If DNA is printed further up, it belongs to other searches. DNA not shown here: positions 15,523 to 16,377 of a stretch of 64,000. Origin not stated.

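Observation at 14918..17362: NADAR / HslV-like Ntn hydrolase / Cys-rich protein cluster: possible ADP-ribose-processing or counter-defence operon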

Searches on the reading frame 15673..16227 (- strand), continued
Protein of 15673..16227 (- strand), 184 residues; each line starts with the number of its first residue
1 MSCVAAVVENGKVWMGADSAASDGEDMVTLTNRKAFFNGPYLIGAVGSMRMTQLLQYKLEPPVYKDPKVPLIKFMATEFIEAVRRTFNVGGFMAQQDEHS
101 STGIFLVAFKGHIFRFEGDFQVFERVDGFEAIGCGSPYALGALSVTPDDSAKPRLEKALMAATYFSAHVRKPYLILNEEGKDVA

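Call 37: search_solved_structures(query=window:15673-16227:-, max_evalue=1, show_alignments=2)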
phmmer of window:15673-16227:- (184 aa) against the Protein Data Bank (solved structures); distinct sequences matched with E-value up to 1: 10.
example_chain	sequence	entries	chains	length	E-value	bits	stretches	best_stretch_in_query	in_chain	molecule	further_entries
1m4y_A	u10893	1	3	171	1.5e-05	27.9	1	103-165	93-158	ATP-dependent protease hslV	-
5lec_A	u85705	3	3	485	0.034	17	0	57-114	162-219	DDD_D12_12_D12_12_D12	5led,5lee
2z3a_A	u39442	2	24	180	0.06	16.2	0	4-143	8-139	ATP-dependent protease hslV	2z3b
1yyf_D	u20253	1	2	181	0.06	16.2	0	4-142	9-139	ATP-dependent protease hslV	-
5ovu_A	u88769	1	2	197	0.086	15.7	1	84-148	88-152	BETA-PROTEOBACTERIA PROTEASOME HOMOLOGUE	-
3ty6_A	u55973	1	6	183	0.16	14.8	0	93-143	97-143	ATP-dependent protease subunit HslV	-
5ovs_A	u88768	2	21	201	0.2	14.5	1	91-163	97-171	BPH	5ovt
3b7b_A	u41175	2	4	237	0.48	13.2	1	65-113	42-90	Euchromatic histone-lysine N-methyltransferase 1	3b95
5le3_A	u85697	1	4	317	0.65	12.8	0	80-114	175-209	DD_D12_09_D12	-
6by9_A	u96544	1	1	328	0.67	12.7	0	65-113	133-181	Histone-lysine N-methyltransferase EHMT1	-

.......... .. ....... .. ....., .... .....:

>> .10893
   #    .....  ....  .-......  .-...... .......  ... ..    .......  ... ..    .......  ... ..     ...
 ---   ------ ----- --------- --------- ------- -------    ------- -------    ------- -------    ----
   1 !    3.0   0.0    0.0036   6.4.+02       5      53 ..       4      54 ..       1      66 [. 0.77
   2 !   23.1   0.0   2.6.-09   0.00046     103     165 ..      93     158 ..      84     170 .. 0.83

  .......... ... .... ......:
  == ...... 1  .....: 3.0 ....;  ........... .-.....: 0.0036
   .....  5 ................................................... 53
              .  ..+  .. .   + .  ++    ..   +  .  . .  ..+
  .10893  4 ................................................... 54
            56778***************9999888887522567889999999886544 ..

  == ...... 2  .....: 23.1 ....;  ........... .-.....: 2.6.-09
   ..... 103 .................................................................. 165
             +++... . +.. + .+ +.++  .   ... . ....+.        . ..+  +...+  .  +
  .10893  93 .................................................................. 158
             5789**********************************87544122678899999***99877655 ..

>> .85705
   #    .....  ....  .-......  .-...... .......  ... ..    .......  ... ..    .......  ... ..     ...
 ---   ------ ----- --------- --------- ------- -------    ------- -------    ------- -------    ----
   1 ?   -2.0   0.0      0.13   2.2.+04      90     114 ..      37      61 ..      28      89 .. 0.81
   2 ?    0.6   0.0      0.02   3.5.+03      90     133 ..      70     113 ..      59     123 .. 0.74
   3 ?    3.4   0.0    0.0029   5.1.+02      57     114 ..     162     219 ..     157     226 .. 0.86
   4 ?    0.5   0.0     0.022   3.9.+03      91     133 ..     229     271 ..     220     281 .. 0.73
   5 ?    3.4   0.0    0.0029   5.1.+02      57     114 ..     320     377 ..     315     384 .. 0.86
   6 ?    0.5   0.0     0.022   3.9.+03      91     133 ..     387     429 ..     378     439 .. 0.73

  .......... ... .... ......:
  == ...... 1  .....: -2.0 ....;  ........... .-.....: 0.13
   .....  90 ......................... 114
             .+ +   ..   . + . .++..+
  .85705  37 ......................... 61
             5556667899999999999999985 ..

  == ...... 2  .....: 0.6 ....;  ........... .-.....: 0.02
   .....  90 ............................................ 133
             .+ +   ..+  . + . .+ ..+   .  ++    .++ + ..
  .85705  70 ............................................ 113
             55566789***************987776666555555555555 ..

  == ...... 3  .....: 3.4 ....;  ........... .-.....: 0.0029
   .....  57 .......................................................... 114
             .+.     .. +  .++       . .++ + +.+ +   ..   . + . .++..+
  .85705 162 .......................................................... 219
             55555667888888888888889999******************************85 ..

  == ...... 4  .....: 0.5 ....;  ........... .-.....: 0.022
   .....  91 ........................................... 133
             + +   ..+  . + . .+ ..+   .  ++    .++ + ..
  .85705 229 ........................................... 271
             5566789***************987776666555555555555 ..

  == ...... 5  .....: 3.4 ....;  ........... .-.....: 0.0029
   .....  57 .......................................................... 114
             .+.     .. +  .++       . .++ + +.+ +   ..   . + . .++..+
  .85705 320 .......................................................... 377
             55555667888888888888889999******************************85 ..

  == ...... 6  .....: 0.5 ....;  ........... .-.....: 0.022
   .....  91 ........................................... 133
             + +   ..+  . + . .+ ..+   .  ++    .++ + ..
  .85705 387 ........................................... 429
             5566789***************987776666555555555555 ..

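Call 45: predict_structure(alignment_id=A1)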
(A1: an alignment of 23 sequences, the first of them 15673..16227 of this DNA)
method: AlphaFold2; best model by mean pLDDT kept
length: 184 residues; sequences in the alignment: 23
mean_pLDDT: 90.3   pTM: 0.87
mean pLDDT of the five models: 90.3, 89.5, 89.3, 89.0, 88.9
residues with pLDDT >= 90: 139; 70-90: 30; 50-70: 11; < 50: 4
segments of 3 or more residues with pLDDT < 50: none
pLDDT, mean of each block of 10 residues (from residue 1): 95 94 75 91 93 95 96 97 94 61 89 94 96 96 98 98 91 90 47
secondary structure, 60 per line:
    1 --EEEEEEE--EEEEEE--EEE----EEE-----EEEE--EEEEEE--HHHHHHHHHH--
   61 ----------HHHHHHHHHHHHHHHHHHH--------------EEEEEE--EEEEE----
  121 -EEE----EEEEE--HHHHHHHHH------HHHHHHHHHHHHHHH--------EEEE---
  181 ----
elements in order: E3-9 E12-17 E20-22 E27-29 E35-38 E41-46 H49-58 H71-89 E104-109 E112-116 E122-124 E129-133 H136-144 H151-165 E174-177

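Call 51: fold_search(model_id=the predicted structure, library=pdb)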
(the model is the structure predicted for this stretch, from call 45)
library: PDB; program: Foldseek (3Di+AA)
matches with E <= 10: 1523; with E <= 0.001: 1032
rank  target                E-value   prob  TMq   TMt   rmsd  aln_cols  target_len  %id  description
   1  5ovs_A                1.2e-11  1.00  0.79  0.78   3.1       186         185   22  Thiobacillus denitrificans BPH (released 2017-12-06)
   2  5ovs_K                1.6e-11  1.00  0.78  0.76   3.8       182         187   22  Thiobacillus denitrificans BPH (released 2017-12-06)
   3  5ovt_A                2.2e-11  1.00  0.78  0.79   3.0       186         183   23  Thiobacillus denitrificans BPH in complex with Epoxomicin (released 2017-12-06)
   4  1m4y_A                2.6e-11  1.00  0.67  0.72   5.4       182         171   24  Crystal structure of HslV from Thermotoga maritima (released 2003-05-06)
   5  5ovs_J                2.9e-11  1.00  0.78  0.78   3.1       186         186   22  Thiobacillus denitrificans BPH (released 2017-12-06)
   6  6kui_A                6.0e-11  1.00  0.67  0.71   5.1       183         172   21  Active conformation of HslV from Staphylococcus aureus. (released 2020-07-15)
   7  4hnz_A                3.5e-10  1.00  0.66  0.70   5.2       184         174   17  Crystal structure of eukaryotic HslV from Trypanosoma brucei (released 2013-07-10)
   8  9a4t_A                4.7e-10  1.00  0.66  0.67   5.3       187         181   22  Integrative model of CLPQ-CLPY by crosslinking MS and deep learning (released 2024-09-18)
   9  3ty6_A                6.0e-10  1.00  0.65  0.67   5.5       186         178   20  ATP-dependent Protease HslV from Bacillus anthracis str. Ames (released 2011-10-05)
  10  3ty6_C                9.0e-10  1.00  0.66  0.69   5.5       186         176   21  ATP-dependent Protease HslV from Bacillus anthracis str. Ames (released 2011-10-05)
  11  6kr1_A                9.0e-10  1.00  0.65  0.68   5.4       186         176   20  ATP dependent protease HslV from Staphylococcus aureus (released 2020-07-15)
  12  4ho7_A                1.0e-09  1.00  0.66  0.70   5.2       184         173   17  Crystal structure of eukaryotic HslV from Trypanosoma brucei (released 2013-07-10)
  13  5ovu_B                1.7e-09  1.00  0.72  0.72   4.0       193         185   23  Cupriavidus metallidurans BPH (released 2017-12-06)
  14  1yyf_C                2.5e-09  1.00  0.68  0.70   4.2       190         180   22  Correction of X-ray Intensities from an HslV-HslU co-crystal containing lattice translocation defects (released 2005-07-12)
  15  6kr1_D                2.9e-09  1.00  0.65  0.68   5.4       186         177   20  ATP dependent protease HslV from Staphylococcus aureus (released 2020-07-15)
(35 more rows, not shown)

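Call 63: find_related_loci(query=A1, collection=viral_contigs, flank=6000)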
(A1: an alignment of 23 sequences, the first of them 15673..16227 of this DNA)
Query A1 (184 aa) in viral_contigs; peptide patterns used: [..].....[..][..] (x = any residue, [..] = any of these).
58 stretches matched a pattern; 51 encode a relative of the query (tblastn E <= 1e-3); 51 distinct loci.
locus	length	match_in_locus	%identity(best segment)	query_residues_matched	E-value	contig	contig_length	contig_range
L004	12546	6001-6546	96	1-182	1e-118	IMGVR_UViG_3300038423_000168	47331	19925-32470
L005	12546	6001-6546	96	1-182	1e-118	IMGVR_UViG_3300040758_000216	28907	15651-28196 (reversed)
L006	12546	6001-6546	96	1-182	1e-118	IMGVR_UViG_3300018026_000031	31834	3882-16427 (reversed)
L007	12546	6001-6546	96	1-182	1e-118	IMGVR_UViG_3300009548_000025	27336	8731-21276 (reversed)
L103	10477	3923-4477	56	1-184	8e-68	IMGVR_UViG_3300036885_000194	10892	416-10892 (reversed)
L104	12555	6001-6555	56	1-184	8e-68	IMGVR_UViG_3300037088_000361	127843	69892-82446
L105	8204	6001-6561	55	1-182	3e-65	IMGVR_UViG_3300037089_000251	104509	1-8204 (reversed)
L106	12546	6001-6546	54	1-181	1e-63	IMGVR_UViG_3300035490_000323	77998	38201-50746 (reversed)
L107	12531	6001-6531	45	1-177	1e-44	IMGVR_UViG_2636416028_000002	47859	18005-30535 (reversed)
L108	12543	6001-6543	42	1-175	6e-40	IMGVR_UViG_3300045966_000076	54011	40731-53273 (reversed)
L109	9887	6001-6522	42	1-175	4e-40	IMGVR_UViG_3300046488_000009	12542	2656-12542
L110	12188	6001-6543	42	1-175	6e-40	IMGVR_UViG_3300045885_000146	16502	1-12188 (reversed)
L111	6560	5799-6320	42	1-175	3e-40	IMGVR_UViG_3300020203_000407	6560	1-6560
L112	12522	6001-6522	41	1-175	1e-39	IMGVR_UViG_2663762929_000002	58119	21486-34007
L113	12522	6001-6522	42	1-175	2e-39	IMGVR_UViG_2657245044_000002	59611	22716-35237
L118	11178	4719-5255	39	1-175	1e-38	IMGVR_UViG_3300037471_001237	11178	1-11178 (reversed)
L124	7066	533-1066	42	1-177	2e-38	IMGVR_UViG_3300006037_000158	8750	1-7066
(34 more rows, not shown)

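Call 66: search_protein_families(library=pfam, proteins=[L124:1069-3297:+, L118:6896-8314:+], max_evalue=0.001)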
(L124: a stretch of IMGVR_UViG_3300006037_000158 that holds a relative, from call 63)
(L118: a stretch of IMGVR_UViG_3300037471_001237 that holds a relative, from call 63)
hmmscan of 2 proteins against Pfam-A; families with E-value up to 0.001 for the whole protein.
L124:1069-3297:+ (742 aa): 2 families
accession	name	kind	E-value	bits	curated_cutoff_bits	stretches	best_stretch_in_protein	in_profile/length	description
PF20454.4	GpA_nuclease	-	1.9e-76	257.5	22.5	1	348-651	3-290/294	Terminase large subunit gpA, endonuclease domain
PF05876.18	GpA_ATPase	-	3.5e-61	207.4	25.6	1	65-329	4-245/247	Phage terminase large subunit gpA, ATPase domain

L118:6896-8314:+ (472 aa): 1 family
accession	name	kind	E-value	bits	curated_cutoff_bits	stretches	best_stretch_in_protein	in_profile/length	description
PF04860.17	Phage_portal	-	6.9e-32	111.3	39.1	1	109-426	14-319/321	Phage portal protein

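Call 73: search_protein_families(library=ncbifam, proteins=[window:15673-16227:-], max_evalue=0.1)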
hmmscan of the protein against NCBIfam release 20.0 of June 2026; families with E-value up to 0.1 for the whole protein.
window:15673-16227:- (184 aa): 2 families
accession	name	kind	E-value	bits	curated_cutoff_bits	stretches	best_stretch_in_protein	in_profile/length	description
TIGR03692.1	ATP_dep_HslV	equivalog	0.0029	17.3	157.75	0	104-144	94-134/171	HslVU peptidase proteolytic subunit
NF003964.0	PRK05456.1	equivalog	0.011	15.4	137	0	104-144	101-141/179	ATP-dependent protease subunit HslV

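Call 74: search_protein_families(library=padloc, proteins=[window:15673-16227:-], max_evalue=0.01)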
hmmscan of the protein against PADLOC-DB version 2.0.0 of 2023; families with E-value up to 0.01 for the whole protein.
window:15673-16227:- (184 aa): 0 families

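Call 83: search_solved_structures(query=A1, max_evalue=0.01, show_alignments=2)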
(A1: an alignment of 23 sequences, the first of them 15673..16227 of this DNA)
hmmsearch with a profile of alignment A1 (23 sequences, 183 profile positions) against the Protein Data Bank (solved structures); distinct sequences matched with E-value up to 0.01: 22.
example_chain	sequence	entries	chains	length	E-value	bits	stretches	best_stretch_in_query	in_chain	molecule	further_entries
5ovu_A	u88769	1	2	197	1.6e-10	43.9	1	3-175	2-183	BETA-PROTEOBACTERIA PROTEASOME HOMOLOGUE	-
1m4y_A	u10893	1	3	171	4.8e-10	42.4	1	2-174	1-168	ATP-dependent protease hslV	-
1g3i_G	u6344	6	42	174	3.1e-08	36.5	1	2-177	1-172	ATP-DEPENDENT PROTEASE HSLV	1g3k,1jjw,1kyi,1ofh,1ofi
5ovs_A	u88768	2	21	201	3.2e-08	36.4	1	2-166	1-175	BPH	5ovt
5ji3_A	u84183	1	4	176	1.5e-06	31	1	1-173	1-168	ATP-dependent protease subunit HslV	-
5ji2_A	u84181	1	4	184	1.5e-06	31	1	1-176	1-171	ATP-dependent protease subunit HslV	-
1yyf_D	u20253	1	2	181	7.8e-06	28.7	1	2-165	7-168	ATP-dependent protease hslV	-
2z3a_A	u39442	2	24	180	7.9e-06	28.6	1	2-165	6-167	ATP-dependent protease hslV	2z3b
3ty6_A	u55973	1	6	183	1.5e-05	27.7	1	2-164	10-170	ATP-dependent protease subunit HslV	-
4g4e_A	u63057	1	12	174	1.7e-05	27.5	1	2-170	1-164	ATP-dependent protease subunit HslV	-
1ned_A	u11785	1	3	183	1.9e-05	27.4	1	2-176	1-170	HSLV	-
1e94_A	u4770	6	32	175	2e-05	27.3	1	2-173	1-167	HEAT SHOCK PROTEIN HSLV | ATP-DEPENDENT PROTEASE HSLV | HEAT SHOCK LOCUS HSLV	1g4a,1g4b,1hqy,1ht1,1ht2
6pxi_A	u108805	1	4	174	2e-05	27.3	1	2-170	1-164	ATP-dependent protease subunit HslV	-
6kr1_A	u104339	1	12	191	3.3e-05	26.6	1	2-165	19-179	ATP-dependent protease subunit HslV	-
6kui_A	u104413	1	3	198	3.7e-05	26.4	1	2-165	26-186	ATP-dependent protease subunit HslV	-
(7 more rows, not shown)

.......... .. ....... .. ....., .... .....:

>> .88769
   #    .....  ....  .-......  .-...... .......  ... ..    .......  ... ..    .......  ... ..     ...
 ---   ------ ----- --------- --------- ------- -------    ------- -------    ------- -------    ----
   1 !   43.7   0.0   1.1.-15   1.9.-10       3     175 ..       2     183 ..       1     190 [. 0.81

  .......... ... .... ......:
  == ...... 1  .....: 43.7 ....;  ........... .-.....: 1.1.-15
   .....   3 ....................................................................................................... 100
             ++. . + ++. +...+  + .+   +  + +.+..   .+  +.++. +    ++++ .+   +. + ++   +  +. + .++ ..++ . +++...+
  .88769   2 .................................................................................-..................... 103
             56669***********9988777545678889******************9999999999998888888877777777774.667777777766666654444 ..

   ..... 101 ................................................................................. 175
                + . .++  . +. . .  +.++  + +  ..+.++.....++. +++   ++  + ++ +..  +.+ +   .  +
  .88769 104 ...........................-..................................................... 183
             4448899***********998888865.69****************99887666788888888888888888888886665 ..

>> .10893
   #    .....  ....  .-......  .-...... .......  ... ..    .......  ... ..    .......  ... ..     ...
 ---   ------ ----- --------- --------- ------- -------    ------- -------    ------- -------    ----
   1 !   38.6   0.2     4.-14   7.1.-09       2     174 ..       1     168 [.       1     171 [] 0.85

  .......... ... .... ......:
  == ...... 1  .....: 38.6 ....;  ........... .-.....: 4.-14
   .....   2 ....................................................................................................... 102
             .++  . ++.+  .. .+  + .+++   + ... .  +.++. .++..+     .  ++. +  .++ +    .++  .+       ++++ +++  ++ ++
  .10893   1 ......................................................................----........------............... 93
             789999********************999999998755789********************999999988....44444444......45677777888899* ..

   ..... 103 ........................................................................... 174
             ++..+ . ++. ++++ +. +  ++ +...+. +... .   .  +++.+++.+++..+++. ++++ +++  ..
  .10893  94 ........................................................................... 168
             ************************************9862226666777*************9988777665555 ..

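Call 101: search_protein_representatives(alignment_id=A1)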
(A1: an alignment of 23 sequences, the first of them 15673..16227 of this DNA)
Query: 23 sequences, 183 profile positions. Proteins with E-value up to 0.001 (for the whole library): 9955; up to 1e-10: 7187; up to 1e-30: 3370. The best 150 are listed.
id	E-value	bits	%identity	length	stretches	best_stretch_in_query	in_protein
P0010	2.5e-68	245.4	-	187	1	1-181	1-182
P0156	3.9e-66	238.3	-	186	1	1-180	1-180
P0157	2.8e-65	235.5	-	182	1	1-176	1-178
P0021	6.6e-65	234.3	-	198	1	1-180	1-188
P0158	1.3e-64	233.3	-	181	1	1-176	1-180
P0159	4.3e-64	231.6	-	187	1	1-181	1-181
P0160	5.4e-64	231.3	-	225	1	1-174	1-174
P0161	1.2e-63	230.1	-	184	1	1-178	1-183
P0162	1.4e-63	229.9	-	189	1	1-178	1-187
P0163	1.6e-63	229.8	-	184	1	1-179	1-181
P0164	1.7e-63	229.6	-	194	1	1-179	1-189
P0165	8.3e-63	227.4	-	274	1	1-181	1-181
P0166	1.1e-62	227.0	-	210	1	1-176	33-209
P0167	2.4e-62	225.9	-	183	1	1-177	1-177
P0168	2.4e-62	225.9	-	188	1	1-178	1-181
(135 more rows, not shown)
